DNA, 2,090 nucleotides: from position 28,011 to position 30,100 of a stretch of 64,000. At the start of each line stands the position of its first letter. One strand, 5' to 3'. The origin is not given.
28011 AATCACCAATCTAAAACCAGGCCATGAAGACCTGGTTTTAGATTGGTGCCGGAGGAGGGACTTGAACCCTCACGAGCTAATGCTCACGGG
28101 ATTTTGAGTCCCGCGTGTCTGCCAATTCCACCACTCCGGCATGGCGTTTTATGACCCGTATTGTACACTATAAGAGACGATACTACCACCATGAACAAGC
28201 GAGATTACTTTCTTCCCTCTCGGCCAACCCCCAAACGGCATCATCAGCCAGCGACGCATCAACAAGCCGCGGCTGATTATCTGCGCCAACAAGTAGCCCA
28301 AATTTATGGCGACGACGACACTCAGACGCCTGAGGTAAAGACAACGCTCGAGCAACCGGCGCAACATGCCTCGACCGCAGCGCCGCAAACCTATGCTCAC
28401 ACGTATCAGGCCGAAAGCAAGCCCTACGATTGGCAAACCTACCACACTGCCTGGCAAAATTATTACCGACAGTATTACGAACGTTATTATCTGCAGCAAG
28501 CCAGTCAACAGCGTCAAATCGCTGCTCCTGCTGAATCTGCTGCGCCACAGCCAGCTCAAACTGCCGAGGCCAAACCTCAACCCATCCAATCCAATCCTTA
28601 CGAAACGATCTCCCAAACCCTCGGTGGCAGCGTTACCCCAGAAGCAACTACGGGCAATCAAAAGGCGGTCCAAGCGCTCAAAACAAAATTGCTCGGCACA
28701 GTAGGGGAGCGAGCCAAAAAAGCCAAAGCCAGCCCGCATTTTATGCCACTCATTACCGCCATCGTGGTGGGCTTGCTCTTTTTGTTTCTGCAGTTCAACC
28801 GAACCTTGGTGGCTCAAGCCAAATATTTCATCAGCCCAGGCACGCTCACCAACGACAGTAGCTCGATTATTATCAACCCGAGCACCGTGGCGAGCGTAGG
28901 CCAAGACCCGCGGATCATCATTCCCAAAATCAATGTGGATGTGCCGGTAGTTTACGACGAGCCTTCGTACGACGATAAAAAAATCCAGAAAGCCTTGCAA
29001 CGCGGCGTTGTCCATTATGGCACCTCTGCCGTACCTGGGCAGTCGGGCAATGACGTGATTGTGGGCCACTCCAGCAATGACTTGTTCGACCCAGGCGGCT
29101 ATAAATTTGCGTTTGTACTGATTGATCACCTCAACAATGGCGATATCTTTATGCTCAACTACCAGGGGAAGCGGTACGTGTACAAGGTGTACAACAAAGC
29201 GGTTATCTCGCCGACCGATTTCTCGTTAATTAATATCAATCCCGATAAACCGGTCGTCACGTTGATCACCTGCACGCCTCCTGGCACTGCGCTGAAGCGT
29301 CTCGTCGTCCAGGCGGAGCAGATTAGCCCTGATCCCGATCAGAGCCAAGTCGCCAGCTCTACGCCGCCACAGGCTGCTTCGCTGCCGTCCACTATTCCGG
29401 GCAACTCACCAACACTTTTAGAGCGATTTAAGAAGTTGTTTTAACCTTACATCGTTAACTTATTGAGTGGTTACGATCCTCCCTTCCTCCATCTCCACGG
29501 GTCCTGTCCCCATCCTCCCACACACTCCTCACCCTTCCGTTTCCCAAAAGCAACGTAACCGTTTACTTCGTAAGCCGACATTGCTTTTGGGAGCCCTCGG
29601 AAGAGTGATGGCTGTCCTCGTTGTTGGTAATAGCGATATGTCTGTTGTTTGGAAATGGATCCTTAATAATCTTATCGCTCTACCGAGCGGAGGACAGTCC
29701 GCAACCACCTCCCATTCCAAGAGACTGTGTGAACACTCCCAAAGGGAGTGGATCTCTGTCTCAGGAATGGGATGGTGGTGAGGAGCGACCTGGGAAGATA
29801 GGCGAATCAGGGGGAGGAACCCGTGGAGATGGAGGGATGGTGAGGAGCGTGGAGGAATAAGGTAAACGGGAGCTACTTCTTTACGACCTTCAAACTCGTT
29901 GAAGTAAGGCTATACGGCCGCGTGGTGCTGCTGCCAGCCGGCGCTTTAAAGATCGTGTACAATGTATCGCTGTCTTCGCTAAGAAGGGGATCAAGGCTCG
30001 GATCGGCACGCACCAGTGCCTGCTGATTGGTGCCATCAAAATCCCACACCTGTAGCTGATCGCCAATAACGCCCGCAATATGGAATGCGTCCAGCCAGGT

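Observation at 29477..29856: About 380 nt highly structured intergenic element with CCUCC-rich 5' arm and GGAGG-rich 3' arm: candidate novel large ncRNA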

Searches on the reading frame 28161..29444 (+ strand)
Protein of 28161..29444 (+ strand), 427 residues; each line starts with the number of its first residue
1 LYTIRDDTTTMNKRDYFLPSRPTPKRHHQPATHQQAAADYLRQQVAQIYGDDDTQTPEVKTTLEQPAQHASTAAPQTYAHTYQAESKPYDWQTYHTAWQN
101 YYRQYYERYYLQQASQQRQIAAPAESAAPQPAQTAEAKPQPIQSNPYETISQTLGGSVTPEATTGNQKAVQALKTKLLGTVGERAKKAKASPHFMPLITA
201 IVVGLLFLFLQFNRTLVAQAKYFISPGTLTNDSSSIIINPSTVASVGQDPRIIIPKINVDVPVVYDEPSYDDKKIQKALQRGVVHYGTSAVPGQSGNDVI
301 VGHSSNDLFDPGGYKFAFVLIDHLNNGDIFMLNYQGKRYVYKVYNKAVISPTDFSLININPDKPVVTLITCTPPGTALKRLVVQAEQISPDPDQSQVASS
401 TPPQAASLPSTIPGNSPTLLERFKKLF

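Call 10: search_protein_families(library=pfam, proteins=[window:28161-29444:+], max_evalue=0.01)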
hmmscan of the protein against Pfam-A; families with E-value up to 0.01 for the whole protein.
window:28161-29444:+ (427 aa): 1 family
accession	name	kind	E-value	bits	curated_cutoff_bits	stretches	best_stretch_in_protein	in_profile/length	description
PF04203.18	Sortase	-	1.8e-25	89.5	26.6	1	252-387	1-124/125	Sortase domain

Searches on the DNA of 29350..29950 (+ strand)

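Call 4: search_rna_families(source=window, start=29350, end=29950, threshold=evalue, max_evalue=10, show_alignments=3)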
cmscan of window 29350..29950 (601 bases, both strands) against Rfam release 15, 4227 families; matches with E-value up to 10: 8.
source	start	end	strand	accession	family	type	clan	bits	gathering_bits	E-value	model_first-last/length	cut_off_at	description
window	29761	29889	-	RF01974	H19_3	Gene; lncRNA;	-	18.5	46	0.44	1-116/116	no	H19 conserved region 3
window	29705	29778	-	RF03969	mir-622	Gene; miRNA;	-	16.6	86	1.2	1-72/72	no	mir-622 microRNA precursor family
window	29530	29607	-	RF03745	mir-2063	Gene; miRNA;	-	16.4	100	4.8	1-77/77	no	mir-2063 microRNA precursor family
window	29844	29891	+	RF03101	RAGATH-31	Gene; sRNA;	-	15.2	71.8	7.2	1-54/54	no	RAGATH-31 RNA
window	29699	29788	+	RF00767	mir-150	Gene; miRNA;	-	13.9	55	7.8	1-82/82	no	mir-150 microRNA precursor family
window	29888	29917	+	RF02440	SpF59_sRNA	Gene; sRNA;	-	13.7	37.2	9.6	6-34/54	no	Streptococcus sRNA SpF59 (ldcC RNA)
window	29698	29787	+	RF01014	mir-1306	Gene; miRNA;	-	13.2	70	9.3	1-72/72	no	mir-1306 microRNA precursor family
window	29737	29950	+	RF01953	SOX2OT_exon3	Gene; lncRNA;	-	7.2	70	7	1-203/276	3'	SOX2 overlapping transcript exon 3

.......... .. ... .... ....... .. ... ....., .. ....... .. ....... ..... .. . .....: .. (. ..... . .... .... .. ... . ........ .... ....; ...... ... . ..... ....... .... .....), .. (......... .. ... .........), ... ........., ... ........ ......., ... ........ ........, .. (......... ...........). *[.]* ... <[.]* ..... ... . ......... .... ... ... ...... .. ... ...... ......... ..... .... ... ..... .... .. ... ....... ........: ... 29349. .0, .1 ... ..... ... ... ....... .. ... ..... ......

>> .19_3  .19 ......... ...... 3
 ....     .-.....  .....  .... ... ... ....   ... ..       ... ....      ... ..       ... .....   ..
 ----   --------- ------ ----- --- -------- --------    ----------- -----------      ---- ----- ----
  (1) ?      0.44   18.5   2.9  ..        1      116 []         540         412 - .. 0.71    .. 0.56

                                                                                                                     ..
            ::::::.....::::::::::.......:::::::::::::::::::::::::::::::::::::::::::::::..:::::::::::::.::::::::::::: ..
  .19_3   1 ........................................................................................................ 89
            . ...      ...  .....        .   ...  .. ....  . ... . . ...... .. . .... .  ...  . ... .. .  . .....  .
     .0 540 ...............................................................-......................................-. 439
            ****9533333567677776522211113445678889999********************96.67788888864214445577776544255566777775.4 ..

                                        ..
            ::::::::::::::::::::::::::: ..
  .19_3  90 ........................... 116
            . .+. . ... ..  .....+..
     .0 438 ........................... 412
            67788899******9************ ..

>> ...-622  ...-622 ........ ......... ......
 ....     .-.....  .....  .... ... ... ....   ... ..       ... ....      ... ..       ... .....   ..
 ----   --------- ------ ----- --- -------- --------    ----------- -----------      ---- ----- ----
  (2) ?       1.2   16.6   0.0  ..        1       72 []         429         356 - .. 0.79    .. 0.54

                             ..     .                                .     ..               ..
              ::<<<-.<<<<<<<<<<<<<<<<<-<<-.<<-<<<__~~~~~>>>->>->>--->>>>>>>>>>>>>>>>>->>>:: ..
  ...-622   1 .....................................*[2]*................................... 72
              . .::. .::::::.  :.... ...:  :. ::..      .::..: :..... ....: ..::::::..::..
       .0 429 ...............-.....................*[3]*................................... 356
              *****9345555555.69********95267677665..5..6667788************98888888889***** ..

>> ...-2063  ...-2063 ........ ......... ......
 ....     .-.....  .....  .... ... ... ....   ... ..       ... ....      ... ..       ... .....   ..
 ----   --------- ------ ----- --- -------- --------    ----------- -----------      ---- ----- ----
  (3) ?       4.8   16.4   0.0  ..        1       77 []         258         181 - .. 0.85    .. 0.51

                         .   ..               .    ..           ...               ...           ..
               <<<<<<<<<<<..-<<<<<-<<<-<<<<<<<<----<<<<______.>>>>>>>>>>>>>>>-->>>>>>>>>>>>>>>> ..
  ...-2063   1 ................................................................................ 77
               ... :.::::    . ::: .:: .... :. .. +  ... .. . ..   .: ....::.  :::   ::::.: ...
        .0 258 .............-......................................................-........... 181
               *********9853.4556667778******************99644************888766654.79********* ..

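Call 35: search_dna_similar(query=window:29445-29872:+, collection=phages, mode=distant, max_evalue=1)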
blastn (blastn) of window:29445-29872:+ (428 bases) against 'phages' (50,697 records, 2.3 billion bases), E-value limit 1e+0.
Records with a match: 1; places in all: 1; records where one place covers at least 80% of the query: 0.
Best place of each record, by identity: 90-95% 1.
By first word of the organism name: Bacteriophage 1.
By host as written in the record: - 1.
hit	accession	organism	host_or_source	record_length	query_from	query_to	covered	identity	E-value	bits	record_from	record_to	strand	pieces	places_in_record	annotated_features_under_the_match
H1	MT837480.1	Bacteriophage sp.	human fecal samples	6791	176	206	7%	90.3%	1e-1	44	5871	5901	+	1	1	record has no annotation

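Call 36: search_dna_similar(query=window:29445-29872:+, collection=plasmids, mode=distant, max_evalue=1)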
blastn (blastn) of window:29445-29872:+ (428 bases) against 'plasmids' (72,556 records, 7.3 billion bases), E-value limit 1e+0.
No match.
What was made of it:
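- Tried and rejected: blastn against phage and plasmid collections: nothing (calls 35, 36).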

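Call 86: search_rna_families(source=L091, start=4950, end=5680, threshold=evalue, max_evalue=5)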
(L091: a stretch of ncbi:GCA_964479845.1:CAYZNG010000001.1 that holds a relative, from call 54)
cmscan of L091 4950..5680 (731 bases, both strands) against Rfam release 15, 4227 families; matches with E-value up to 5: 3.
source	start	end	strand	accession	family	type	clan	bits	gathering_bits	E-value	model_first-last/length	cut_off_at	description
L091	5041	5104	-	RF03961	mir-9033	Gene; miRNA;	-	20.8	100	0.16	1-72/72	no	mir-9033 microRNA precursor family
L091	5030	5116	-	RF04096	mir-4433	Gene; miRNA;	-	16.6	77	2.9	1-83/83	no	mir-4433 microRNA precursor family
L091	4987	5084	-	RF00516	ylbH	Cis-reg; leader;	-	13.2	50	4.1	1-122/122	no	ylbH leader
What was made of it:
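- Closest known: Large structured bacterial ncRNAs in Rfam. Different: No match even at E up to 10 for copy 1 and up to 5 for copy 2 (calls 4, 86).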

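Call 94: build_rna_model(alignment_id=A5, structure=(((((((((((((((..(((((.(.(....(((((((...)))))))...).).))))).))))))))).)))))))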
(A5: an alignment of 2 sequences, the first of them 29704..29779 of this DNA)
Model R1 built from alignment A5 (2 sequences, 76 columns); structure: as given.
model positions 76; base pairs 29; branch points 0; effective number of sequences 1.18; information 0.743 bits per position. Calibrated on 0.2 Mb of random sequence (short: E-values are rough).
structure used (alignment columns):
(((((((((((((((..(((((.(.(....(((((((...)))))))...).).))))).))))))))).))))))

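Call 95: search_with_rna_model(model_id=R1, sources=[window, L091, L092, L094, L001, L003, L005, L022, L024, L027, L028, L044, L045, L046, L047, L048, L049, L050, L051, L052, L053, L054, L055, L056, L057, L058, L059, L060, L061, L062, L063, L064, L065, L066, L068, L070, L076, L077, L078, L080, L082, L083, L085, L088], max_evalue=10)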
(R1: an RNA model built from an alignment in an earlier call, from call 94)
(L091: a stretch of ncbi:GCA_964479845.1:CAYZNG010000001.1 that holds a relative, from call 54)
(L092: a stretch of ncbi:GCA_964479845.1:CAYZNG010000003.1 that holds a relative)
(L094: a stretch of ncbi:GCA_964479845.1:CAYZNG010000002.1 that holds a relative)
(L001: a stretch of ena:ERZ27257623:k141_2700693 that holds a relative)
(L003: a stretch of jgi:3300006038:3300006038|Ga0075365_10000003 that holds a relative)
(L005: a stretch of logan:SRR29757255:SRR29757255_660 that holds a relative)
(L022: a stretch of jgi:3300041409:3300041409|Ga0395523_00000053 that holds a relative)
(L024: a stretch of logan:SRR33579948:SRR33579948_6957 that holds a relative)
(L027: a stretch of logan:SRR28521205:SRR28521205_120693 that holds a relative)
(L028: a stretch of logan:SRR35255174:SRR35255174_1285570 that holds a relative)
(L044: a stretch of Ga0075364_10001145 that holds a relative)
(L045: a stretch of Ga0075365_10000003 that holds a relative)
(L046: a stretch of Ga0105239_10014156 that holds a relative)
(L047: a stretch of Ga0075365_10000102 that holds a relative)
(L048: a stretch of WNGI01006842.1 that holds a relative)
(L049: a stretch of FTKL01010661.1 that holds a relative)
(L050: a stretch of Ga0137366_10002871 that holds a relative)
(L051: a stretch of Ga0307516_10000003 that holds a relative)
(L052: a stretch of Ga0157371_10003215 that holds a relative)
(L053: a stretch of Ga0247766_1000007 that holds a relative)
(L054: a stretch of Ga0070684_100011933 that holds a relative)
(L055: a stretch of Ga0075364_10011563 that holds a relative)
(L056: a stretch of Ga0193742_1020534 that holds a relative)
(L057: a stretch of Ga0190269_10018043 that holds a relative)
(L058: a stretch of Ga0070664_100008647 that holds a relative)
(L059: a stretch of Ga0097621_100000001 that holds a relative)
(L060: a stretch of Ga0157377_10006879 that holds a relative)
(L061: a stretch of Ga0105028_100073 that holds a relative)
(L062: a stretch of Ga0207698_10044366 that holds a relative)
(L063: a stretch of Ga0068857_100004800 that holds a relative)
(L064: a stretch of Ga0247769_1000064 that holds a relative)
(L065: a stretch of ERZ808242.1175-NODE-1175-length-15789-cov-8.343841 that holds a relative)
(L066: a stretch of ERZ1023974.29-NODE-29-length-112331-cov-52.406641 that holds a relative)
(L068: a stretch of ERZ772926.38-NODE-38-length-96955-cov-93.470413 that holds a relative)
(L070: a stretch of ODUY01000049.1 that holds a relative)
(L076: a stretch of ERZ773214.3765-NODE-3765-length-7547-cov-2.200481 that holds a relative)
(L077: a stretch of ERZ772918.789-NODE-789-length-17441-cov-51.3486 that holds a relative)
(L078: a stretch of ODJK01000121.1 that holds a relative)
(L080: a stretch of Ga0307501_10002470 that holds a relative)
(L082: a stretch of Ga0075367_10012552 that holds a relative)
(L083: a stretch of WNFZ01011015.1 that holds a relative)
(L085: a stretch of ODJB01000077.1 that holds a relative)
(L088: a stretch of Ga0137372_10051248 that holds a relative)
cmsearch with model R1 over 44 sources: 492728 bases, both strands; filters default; matches with E-value up to 10: 5.
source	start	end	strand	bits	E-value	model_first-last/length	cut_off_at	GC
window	29704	29779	+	106.1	8.6e-25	1-76/76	no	0.53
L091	5036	5110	-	86.6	1.4e-19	1-76/76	no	0.56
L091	5036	5110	+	40.5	2.8e-07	1-76/76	no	0.56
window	29704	29779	-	36.3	3.7e-06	1-76/76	no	0.53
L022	8314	8366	+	12.3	9.4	11-65/76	no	0.6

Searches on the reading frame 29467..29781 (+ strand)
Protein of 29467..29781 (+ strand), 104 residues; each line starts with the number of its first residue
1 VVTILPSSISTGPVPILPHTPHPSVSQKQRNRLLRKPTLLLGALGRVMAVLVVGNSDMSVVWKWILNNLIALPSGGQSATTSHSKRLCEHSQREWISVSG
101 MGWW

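Call 10: search_protein_families(library=pfam, proteins=[window:29467-29781:+], max_evalue=0.01)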
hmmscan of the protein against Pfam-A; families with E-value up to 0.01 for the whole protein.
window:29467-29781:+ (104 aa): 0 families

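Call 22: find_homologous_proteins(query=window:29467-29778:+, max_evalue=10)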
Query window:29467-29778:+: 5 candidates shared short words with the query, none scored E <= 10.
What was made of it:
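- Checked: It has no Pfam hit (call 10) and no homologue (call 22).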

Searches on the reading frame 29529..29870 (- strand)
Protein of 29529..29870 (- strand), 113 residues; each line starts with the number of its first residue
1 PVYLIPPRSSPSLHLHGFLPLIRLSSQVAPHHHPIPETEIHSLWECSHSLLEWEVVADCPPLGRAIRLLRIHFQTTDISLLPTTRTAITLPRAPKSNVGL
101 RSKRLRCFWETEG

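Call 52: search_protein_representatives(protein=window:29529-29870:-)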
Query: 113 residues. Proteins with E-value up to 0.001 (for the whole library): 4; up to 1e-10: 1; up to 1e-30: 0. The best 4 are listed.
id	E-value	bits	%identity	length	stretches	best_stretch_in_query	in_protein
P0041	1.9e-11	60.5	38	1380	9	56-92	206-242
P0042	1.6e-09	54.3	42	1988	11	76-103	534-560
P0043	3.9e-05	40.1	59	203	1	29-69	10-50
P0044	8.3e-04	35.8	46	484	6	43-65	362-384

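Call 54: find_encoding_contigs(protein=P0043, flank=5000, max_places=6)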
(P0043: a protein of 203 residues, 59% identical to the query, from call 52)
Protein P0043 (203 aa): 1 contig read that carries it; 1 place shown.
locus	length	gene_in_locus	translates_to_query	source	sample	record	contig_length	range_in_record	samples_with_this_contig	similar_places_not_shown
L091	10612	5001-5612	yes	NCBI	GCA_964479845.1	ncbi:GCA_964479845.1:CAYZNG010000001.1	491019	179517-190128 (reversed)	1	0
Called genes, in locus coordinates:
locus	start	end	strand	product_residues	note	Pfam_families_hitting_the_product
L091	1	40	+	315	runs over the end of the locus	PF01073:3Beta_HSD (weak), PF01370:Epimerase, PF04321:RmlD_sub_bind, PF07993:NAD_binding_4 (faint), PF13460:NAD_binding_10, PF16363:GDP_Man_Dehyd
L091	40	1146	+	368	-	PF13439:Glyco_transf_4, PF20706:GT4-conflict, PF00534:Glycos_transf_1, PF13692:Glyco_trans_1_4, PF13524:Glyco_trans_1_2 (weak)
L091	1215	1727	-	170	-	PF13083:KH_KhpA-B (weak), PF01424:R3H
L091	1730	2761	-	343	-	PF02096:60KD_IMP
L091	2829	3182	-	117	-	PF00825:Ribonuclease_P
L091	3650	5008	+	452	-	PF11638:DnaA_N, PF00308:Bac_DnaA, PF00004:AAA (faint), PF01695:IstB_IS21 (weak), PF08299:Bac_DnaA_C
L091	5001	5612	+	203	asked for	-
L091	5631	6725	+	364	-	PF00712:DNA_pol3_beta, PF02767:DNA_pol3_beta_2, PF02768:DNA_pol3_beta_3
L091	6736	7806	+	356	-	PF02463:SMC_N, PF13175:AAA_15, PF13476:AAA_23, PF13304:AAA_21 (weak)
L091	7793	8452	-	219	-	-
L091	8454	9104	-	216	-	-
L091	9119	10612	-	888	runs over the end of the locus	PF18013:Phage_lysozyme2, PF01520:Amidase_3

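Call 55: list_cluster_members(proteins=[P0043])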
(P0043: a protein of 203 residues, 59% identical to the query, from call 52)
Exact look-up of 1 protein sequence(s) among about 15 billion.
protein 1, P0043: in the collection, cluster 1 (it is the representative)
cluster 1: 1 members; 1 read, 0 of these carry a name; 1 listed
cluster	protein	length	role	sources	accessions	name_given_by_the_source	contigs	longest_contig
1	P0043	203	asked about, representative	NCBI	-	-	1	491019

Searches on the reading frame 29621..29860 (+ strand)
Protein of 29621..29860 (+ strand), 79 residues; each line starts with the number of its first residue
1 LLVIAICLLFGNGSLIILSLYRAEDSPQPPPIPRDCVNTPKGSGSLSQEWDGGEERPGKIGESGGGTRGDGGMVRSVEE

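Call 10: search_protein_families(library=pfam, proteins=[window:29621-29860:+], max_evalue=0.01)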
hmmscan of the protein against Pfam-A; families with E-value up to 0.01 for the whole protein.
window:29621-29860:+ (79 aa): 0 families

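Call 39: find_homologous_proteins(query=window:29621-29857:+, max_evalue=10)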
Query window:29621-29857:+: 1 candidates shared short words with the query, none scored E <= 10.
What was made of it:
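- On MITE: The element is about 400 nt. Its ORFs have no Pfam hit and no homologues (calls 10, 22, 39).
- No homologue among 5.8 billion proteins for either ORF (calls 22, 39).
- Tried and rejected: The 104-aa and 79-aa plus-strand ORFs as protein queries: no hits (calls 22, 39).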
